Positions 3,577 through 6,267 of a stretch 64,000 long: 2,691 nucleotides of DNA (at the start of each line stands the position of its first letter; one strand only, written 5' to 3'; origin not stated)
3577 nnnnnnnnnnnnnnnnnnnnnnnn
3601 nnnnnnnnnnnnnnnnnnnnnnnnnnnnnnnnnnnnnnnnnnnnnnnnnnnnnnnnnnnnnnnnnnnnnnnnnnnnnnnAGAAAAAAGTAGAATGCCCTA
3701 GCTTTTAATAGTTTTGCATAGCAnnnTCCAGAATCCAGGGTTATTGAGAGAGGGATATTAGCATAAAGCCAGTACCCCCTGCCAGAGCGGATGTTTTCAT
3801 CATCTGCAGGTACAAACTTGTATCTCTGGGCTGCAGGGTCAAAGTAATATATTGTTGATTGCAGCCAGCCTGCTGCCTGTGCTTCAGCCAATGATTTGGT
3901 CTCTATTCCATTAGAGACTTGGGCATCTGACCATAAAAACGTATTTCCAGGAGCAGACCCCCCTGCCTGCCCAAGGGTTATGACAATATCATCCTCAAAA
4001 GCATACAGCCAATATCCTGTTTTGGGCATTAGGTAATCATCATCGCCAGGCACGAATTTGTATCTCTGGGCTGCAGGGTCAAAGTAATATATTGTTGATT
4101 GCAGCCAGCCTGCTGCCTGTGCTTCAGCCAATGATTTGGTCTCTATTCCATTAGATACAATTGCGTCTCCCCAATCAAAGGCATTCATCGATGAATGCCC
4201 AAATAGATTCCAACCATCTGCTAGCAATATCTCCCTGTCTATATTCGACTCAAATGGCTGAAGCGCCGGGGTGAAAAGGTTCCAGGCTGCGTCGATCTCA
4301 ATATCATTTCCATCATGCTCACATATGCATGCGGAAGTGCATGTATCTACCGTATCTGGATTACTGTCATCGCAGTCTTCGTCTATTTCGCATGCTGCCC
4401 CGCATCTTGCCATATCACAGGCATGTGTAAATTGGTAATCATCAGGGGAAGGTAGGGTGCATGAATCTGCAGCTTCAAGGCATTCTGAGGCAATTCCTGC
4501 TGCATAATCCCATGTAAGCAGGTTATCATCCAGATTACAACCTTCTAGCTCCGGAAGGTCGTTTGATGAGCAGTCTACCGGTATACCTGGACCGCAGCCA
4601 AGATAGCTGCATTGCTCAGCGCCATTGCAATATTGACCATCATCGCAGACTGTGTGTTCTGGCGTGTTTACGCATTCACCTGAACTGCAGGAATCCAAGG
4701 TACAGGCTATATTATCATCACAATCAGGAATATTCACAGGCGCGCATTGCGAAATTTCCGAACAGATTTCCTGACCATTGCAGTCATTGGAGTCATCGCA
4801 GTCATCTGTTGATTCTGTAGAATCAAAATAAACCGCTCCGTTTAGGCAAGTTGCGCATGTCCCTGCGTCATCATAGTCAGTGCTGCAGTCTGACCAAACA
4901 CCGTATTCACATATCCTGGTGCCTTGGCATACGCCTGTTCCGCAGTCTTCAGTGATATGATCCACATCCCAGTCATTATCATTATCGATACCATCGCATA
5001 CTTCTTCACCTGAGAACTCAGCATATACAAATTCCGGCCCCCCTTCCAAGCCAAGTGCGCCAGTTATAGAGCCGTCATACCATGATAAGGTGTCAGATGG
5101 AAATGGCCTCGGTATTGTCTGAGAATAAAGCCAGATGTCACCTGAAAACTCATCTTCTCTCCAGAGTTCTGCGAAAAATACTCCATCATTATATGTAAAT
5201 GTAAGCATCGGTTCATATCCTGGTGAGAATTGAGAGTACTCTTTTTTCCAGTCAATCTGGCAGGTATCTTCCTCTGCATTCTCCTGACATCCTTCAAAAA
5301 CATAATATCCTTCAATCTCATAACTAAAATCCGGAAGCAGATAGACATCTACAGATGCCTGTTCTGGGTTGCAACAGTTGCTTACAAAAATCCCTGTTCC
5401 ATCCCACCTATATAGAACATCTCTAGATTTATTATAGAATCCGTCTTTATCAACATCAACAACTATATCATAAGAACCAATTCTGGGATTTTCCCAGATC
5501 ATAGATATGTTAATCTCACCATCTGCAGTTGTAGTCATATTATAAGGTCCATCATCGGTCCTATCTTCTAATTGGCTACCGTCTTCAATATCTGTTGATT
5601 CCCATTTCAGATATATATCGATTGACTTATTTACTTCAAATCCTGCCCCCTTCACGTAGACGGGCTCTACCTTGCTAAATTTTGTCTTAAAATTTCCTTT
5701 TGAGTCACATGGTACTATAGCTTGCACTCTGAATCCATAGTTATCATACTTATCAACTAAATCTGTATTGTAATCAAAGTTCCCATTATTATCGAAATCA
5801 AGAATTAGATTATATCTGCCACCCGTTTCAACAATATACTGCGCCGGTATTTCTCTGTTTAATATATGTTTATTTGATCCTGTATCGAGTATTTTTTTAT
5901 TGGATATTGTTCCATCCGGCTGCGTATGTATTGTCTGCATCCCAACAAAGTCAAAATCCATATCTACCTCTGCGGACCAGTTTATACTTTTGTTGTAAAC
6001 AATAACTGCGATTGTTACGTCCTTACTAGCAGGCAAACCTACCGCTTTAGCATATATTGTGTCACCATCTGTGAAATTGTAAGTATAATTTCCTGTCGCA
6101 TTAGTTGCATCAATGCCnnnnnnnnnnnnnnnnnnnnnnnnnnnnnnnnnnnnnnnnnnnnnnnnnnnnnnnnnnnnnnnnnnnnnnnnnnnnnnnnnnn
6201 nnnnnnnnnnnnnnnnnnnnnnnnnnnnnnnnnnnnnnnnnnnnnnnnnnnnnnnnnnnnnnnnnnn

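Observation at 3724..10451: Operon of a GC-rich Tat-secreted Kelch propeller and a 1853-aa multi-domain subtilase with thrombospondin-type Ca-binding repeats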

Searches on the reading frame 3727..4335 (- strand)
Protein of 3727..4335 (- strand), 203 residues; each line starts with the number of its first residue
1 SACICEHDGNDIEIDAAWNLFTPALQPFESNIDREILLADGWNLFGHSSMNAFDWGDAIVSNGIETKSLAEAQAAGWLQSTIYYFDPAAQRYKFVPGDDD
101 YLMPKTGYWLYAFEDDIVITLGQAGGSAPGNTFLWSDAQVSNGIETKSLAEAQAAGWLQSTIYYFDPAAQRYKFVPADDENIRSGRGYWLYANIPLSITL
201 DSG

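Call 19: search_protein_families(library=pfam, proteins=[window:3727-4311:-], max_evalue=1)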
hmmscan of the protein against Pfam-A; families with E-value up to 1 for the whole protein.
seq(195 aa): 2 families
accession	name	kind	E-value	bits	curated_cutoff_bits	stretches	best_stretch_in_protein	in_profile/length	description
PF09023.15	Staphostatin_B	-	0.075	13.5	25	0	127-174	29-73/105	Staphostatin B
PF08410.15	DUF1737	-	0.12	12.7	24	0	30-42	23-35/53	Domain of unknown function (DUF1737)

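Call 48: search_protein_families(library=ncbifam, proteins=[window:3727-4311:-], max_evalue=10)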
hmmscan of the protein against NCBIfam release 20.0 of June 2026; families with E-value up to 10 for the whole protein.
seq(195 aa): 1 family
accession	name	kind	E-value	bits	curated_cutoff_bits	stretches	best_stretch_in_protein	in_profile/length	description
NF007550.0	PRK10170.1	equivalog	0.0021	16.5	1101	1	19-102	100-188/597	Ni/Fe-hydrogenase large subunit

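Call 55: predict_structure(protein=window:3727-4335:-)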
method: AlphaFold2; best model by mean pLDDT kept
length: 203 residues; sequences in the alignment: 1
mean_pLDDT: 41.6   pTM: 0.30
mean pLDDT of the five models: 41.6, 38.0, 37.1, 36.2, 35.9
residues with pLDDT >= 90: 0; 70-90: 0; 50-70: 47; < 50: 156
segments of 3 or more residues with pLDDT < 50: 1-57, 85-93, 96-109, 111-143, 145-147, 159-163, 165-173, 181-188, 190-203
pLDDT, mean of each block of 10 residues (from residue 1): 33 29 28 34 36 44 54 60 49 47 43 39 31 34 47 53 48 51 45 32 26
secondary structure, 60 per line:
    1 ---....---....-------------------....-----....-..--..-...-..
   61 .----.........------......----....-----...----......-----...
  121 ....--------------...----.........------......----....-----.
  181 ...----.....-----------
elements in order: E4-7 E11-14 E34-37 E43-46 E59-61 E66-68 H69-74 E81-86 E91-94 E107-112 E118-124 E139-141 E146-148 H149-154 E161-166 E171-174 H180-183 E188-192
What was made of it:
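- Tried and rejected: A single-sequence AF2 run failed (pLDDT 41.6; call 55), so no fold search was attempted on it.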

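Call 57: find_related_loci(query=window:3727-4302:-, collection=metagenome_contigs, flank=6000)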
Query seq(192 aa) (192 aa) in metagenome_contigs; peptide patterns used: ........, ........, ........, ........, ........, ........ (x = any residue, [..] = any of these).
68 stretches matched a pattern; 2 encode a relative of the query (tblastn E <= 1e-3); 2 distinct loci.
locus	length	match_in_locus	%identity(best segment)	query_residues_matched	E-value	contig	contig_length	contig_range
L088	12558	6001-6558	49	1-189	2e-57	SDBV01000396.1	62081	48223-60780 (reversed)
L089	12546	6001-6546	37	3-187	9e-38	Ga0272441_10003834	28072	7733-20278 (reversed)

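Call 62: search_protein_families(library=pfam, proteins=[L088:1190-1798:+, L088:1795-4509:+, L088:4517-5371:+, L088:5368-6570:+, L088:6675-7820:+, L088:8541-11651:+, L089:579-2276:+, L089:2323-5829:+, L089:5914-7935:+, L089:10255-12270:+], max_evalue=0.001)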
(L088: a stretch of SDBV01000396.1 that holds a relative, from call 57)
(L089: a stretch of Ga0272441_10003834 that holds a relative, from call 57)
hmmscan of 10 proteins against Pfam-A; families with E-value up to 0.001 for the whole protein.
L088:1190-1798:+ (202 aa): 0 families

L088:1795-4509:+ (904 aa): 0 families

L088:4517-5371:+ (284 aa): 0 families

L088:5368-6570:+ (400 aa): 0 families

L088:6675-7820:+ (381 aa): 0 families

L088:8541-11651:+ (1036 aa): 2 families
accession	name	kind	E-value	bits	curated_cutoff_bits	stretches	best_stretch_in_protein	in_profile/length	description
PF02412.23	TSP_3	-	2.2e-37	126.8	25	4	651-686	1-36/36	Thrombospondin type 3 repeat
PF13385.13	Laminin_G_3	-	6.5e-20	72.3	27.6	1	71-217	4-150/151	Concanavalin A-like lectin/glucanases superfamily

L089:579-2276:+ (565 aa): 5 families
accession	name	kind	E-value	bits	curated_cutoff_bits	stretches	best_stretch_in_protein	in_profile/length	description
PF01068.26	DNA_ligase_A_M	-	4.1e-56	190.3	26.2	1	230-430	2-204/204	ATP dependent DNA ligase domain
PF04675.19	DNA_ligase_A_N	-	1.5e-41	142.9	24.6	1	3-175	2-173/174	DNA ligase N terminus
PF04679.21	DNA_ligase_A_C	-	2.3e-12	47.6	27.5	1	450-545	1-94/94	ATP dependent DNA ligase C terminal region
PF09414.15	RNA_ligase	-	8.8e-05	23.2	27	1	249-416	3-161/171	RNA ligase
PF01331.24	mRNA_cap_enzyme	-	0.00022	21.6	29.6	0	346-420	95-185/194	mRNA capping enzyme, catalytic domain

L089:2323-5829:+ (1168 aa): 2 families
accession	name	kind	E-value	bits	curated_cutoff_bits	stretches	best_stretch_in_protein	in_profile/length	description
PF00082.27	Peptidase_S8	-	7.3e-44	150.6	21.8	1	151-413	1-271/288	Subtilase family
PF05922.21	Inhibitor_I9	-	1.1e-07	32.9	21.2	1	61-125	16-81/82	Peptidase inhibitor I9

L089:5914-7935:+ (673 aa): 3 families
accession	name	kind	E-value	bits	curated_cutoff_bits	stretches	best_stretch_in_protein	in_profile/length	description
PF13715.12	CarbopepD_reg_2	-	2.3e-05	24.7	32.2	0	215-251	1-37/88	CarboxypepD_reg-like domain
PF13620.12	CarboxypepD_reg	-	6.3e-05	23.7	32.3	1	214-283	1-55/82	Carboxypeptidase regulatory-like domain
PF19077.6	Big_13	-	0.00046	21.1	27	0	522-548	70-97/102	Bacterial Ig-like domain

L089:10255-12270:+ (671 aa): 7 families
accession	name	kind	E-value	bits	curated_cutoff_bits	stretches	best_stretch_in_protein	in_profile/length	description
PF00493.29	MCM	-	2.9e-86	288.6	23.3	1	260-482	2-224/224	MCM P-loop domain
PF17855.7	MCM_lid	-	3.7e-26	91.9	27.4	1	495-580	2-85/87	MCM AAA-lid domain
PF17207.9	MCM_OB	-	1.4e-25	89.9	24.8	1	95-221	4-125/126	MCM OB domain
PF14551.11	MCM_N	-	1.2e-07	32.5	24.9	1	16-72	16-72/95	MCM N-terminal domain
PF01078.27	Mg_chelatase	-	1.3e-07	31.6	20.3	1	370-431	97-158/207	Magnesium chelatase, subunit ChlI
PF07726.17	AAA_3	-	1.2e-06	28.9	27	1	317-431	1-112/131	ATPase family associated with various cellular activities (AAA)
PF07728.20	AAA_5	-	2.5e-05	24.7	22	1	317-432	1-124/139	AAA domain (dynein-related subfamily)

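Call 64: search_solved_structures(query=A3, max_evalue=10)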
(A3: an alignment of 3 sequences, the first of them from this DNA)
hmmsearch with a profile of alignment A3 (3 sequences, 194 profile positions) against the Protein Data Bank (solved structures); distinct sequences matched with E-value up to 10: 1.
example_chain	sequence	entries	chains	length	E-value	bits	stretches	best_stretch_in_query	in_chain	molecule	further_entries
4le3_A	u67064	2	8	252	0.23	14.3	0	110-141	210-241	Beta-glucanase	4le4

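Call 65: find_related_loci(query=A3, collection=viral_contigs, flank=5000)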
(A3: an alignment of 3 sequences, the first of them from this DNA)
Query A3 (192 aa) in viral_contigs; peptide patterns used: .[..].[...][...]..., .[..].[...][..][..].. (x = any residue, [..] = any of these).
50 stretches matched a pattern, but none encodes a relative of the query by tblastn (E <= 1e-3).
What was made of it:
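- Tried and rejected: Nothing was found (call 65).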

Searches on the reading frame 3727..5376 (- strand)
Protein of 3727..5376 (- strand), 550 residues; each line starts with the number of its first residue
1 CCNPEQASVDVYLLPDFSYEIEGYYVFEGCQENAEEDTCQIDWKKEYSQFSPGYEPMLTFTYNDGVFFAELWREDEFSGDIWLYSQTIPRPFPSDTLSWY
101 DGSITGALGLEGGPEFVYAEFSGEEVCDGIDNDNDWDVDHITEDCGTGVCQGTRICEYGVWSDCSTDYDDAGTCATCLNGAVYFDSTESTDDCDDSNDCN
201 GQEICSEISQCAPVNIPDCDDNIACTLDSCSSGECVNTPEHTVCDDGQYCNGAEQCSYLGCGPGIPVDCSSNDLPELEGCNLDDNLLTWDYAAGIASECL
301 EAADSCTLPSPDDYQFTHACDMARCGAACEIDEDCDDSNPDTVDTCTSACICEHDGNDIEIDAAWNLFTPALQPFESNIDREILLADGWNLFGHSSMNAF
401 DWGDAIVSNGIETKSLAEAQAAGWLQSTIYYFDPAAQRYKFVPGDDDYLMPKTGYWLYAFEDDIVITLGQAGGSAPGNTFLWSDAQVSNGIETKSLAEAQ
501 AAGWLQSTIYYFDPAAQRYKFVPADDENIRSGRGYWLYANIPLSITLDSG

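Call 41: search_solved_structures(query=window:3727-5376:-, max_evalue=10)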
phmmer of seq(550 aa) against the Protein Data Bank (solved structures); distinct sequences matched with E-value up to 10: 8.
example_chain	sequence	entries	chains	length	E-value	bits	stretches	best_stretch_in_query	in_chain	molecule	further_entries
5adu_L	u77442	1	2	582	0.49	12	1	374-457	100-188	Hydrogenase-1 large chain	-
5jrd_L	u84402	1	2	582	0.73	11.5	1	374-457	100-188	Hydrogenase-1 large chain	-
4ue3_LLL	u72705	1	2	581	0.73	11.5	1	374-457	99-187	Hydrogenase-1 large chain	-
5lry_L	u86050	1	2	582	0.73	11.5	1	374-457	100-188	Hydrogenase-1 large chain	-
5lmm_L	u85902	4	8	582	0.73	11.5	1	374-457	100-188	Hydrogenase-1 large chain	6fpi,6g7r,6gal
3uqy_L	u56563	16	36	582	0.73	11.5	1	374-457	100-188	Hydrogenase-1 large chain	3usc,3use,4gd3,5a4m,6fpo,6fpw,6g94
5a4f_L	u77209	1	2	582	0.73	11.5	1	374-457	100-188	Hydrogenase-1 large chain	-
5a4i_L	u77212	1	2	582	0.74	11.5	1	374-457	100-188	Hydrogenase-1 large chain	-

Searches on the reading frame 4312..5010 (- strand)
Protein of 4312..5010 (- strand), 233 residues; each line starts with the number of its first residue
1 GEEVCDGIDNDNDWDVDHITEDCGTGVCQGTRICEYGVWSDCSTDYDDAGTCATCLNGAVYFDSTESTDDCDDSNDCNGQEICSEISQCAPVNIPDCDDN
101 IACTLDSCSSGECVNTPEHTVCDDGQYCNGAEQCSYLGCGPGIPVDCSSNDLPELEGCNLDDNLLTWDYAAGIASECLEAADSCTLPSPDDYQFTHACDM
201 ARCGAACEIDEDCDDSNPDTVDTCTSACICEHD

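Call 19: search_protein_families(library=pfam, proteins=[window:4312-5010:-], max_evalue=1)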
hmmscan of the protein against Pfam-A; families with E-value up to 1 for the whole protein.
seq(233 aa): 1 family
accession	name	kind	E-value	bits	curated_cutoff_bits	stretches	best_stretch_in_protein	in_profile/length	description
PF00526.23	Dicty_CTDC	-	0.00048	20.3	27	1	96-117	1-23/24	Dictyostelium (slime mold) repeat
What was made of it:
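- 4306..5010 (-): Cys-rich module (30 Cys, residues 1426-1660) with CTDC-like CDD..C repeats. The only hit is Dicty_CTDC at 20.3 bits, below its cutoff of 27 (call 19).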

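Call 48: search_protein_families(library=ncbifam, proteins=[window:4312-5010:-], max_evalue=10)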
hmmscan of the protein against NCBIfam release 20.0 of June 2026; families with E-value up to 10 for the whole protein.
seq(233 aa): 0 families

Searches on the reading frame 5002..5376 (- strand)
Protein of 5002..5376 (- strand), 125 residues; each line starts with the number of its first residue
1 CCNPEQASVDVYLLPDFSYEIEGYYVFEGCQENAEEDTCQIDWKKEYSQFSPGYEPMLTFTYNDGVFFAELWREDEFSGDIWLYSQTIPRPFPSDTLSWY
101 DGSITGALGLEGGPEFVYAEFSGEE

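Call 19: search_protein_families(library=pfam, proteins=[window:5002-5376:-], max_evalue=1)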
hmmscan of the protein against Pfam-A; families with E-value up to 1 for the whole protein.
seq(125 aa): 1 family
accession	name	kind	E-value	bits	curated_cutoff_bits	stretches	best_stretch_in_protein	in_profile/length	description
PF18226.6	QslA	-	0.17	12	25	1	62-82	20-40/71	LasR-specific antiactivator QslA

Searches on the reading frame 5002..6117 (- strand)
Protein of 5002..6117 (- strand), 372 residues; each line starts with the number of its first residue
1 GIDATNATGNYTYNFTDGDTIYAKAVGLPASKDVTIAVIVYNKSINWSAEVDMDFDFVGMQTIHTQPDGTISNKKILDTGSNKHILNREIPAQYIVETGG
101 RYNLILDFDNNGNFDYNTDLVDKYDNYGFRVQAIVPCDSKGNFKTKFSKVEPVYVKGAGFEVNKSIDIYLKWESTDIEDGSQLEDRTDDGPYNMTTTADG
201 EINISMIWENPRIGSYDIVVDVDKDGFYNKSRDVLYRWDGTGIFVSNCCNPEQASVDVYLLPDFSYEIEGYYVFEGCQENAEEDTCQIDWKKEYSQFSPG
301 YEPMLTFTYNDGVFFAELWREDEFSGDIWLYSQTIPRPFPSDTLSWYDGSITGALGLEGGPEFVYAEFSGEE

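Call 86: search_solved_structures(query=window:5002-6117:-, max_evalue=10)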
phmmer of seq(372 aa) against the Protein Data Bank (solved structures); distinct sequences matched with E-value up to 10: 0.

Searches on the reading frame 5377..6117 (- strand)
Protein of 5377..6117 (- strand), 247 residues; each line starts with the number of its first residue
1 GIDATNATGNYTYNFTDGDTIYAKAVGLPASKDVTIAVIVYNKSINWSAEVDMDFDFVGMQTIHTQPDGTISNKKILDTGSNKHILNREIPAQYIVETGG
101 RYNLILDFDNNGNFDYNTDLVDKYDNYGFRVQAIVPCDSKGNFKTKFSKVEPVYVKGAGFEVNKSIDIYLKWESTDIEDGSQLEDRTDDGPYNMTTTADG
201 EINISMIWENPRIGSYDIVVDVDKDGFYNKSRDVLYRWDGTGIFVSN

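Call 19: search_protein_families(library=pfam, proteins=[window:5377-6117:-], max_evalue=1)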
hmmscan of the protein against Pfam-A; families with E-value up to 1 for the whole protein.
seq(247 aa): 2 families
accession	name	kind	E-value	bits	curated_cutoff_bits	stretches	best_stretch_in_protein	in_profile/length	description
PF25697.1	EBNA2_N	-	0.14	12.6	27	0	94-113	5-25/58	EBNA-2 N-terminal dimerization domain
PF22625.2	ECR1_N_2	-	0.17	12.1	27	1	8-39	17-48/51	Exosome RNA binding protein RRP4 N-terminal domain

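Call 48: search_protein_families(library=ncbifam, proteins=[window:5377-6117:-], max_evalue=10)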
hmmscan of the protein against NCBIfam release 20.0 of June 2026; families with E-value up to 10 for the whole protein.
seq(247 aa): 0 families
